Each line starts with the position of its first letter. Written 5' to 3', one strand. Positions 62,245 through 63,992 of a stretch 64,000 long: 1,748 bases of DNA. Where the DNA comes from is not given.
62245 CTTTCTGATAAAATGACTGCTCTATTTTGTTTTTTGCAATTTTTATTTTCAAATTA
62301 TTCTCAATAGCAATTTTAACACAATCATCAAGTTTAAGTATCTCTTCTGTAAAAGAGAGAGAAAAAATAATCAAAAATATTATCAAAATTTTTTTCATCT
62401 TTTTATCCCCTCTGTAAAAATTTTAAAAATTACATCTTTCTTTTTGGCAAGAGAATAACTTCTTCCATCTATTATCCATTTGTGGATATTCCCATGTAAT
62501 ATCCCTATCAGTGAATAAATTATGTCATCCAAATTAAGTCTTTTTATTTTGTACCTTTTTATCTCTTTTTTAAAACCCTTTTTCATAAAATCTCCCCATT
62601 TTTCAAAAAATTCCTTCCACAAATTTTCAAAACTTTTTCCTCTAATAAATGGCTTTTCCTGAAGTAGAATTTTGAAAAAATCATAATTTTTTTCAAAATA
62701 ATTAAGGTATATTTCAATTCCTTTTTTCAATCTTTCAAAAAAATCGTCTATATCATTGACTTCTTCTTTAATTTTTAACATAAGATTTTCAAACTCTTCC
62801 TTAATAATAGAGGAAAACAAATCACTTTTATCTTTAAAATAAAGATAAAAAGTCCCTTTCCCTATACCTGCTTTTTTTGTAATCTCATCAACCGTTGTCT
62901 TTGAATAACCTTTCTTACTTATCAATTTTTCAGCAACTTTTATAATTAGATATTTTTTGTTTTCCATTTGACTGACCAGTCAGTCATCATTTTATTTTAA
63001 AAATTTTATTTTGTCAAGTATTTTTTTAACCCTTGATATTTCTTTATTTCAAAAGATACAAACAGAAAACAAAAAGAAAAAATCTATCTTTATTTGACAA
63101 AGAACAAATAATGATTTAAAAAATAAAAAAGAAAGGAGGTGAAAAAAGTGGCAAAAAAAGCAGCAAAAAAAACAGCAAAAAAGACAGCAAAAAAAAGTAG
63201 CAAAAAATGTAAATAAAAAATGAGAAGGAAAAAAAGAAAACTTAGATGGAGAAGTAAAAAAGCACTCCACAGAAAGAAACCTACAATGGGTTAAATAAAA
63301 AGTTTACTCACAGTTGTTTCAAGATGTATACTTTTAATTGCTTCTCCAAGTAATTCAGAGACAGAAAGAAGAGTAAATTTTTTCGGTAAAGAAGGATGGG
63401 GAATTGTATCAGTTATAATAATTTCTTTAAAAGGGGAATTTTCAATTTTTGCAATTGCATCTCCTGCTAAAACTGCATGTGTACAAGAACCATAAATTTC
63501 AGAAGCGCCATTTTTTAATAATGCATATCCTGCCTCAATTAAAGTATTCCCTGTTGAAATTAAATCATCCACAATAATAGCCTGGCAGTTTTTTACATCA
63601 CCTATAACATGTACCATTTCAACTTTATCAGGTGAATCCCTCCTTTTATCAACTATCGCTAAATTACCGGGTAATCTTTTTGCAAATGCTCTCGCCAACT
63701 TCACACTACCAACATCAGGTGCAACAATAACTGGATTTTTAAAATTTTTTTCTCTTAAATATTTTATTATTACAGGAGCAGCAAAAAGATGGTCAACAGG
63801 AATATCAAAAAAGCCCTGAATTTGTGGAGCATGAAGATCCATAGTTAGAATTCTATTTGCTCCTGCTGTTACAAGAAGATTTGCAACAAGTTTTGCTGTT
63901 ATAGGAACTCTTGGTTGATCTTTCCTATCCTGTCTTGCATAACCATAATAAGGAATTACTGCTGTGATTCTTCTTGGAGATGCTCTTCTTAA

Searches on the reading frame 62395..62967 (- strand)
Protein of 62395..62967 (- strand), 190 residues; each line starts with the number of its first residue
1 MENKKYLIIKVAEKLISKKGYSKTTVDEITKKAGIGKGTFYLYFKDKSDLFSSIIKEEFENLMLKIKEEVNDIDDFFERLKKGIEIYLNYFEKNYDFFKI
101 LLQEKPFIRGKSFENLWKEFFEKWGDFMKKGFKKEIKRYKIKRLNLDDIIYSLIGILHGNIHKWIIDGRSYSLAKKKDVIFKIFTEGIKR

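Call 24: search_protein_families(library=pfam, max_evalue=0.00001, proteins=[window:62395-62967:-])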
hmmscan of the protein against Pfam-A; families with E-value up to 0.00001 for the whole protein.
window:62395-62967:- (190 aa): 1 family
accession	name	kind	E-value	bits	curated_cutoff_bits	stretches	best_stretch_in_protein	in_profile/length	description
PF00440.29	TetR_N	-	1.2e-16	60.7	24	1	8-53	1-46/47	Bacterial regulatory proteins, tetR family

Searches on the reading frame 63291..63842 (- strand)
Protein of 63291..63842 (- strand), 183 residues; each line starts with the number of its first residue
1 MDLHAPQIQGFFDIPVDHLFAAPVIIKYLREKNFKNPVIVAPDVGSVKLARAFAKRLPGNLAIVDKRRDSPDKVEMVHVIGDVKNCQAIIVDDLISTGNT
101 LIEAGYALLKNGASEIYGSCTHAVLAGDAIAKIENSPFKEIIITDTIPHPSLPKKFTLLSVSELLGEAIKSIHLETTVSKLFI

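Call 24: search_protein_families(library=pfam, max_evalue=0.00001, proteins=[window:63291-63842:-])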
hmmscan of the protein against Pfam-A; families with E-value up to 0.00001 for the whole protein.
window:63291-63842:- (183 aa): 2 families
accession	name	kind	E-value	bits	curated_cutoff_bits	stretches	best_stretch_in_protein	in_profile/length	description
PF14572.12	Pribosyl_synth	-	4.6e-27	95.6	27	1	77-182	75-183/184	Phosphoribosyl synthetase-associated domain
PF00156.33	Pribosyltran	-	4.6e-17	62.2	26.3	1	26-116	20-118/158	Phosphoribosyl transferase domain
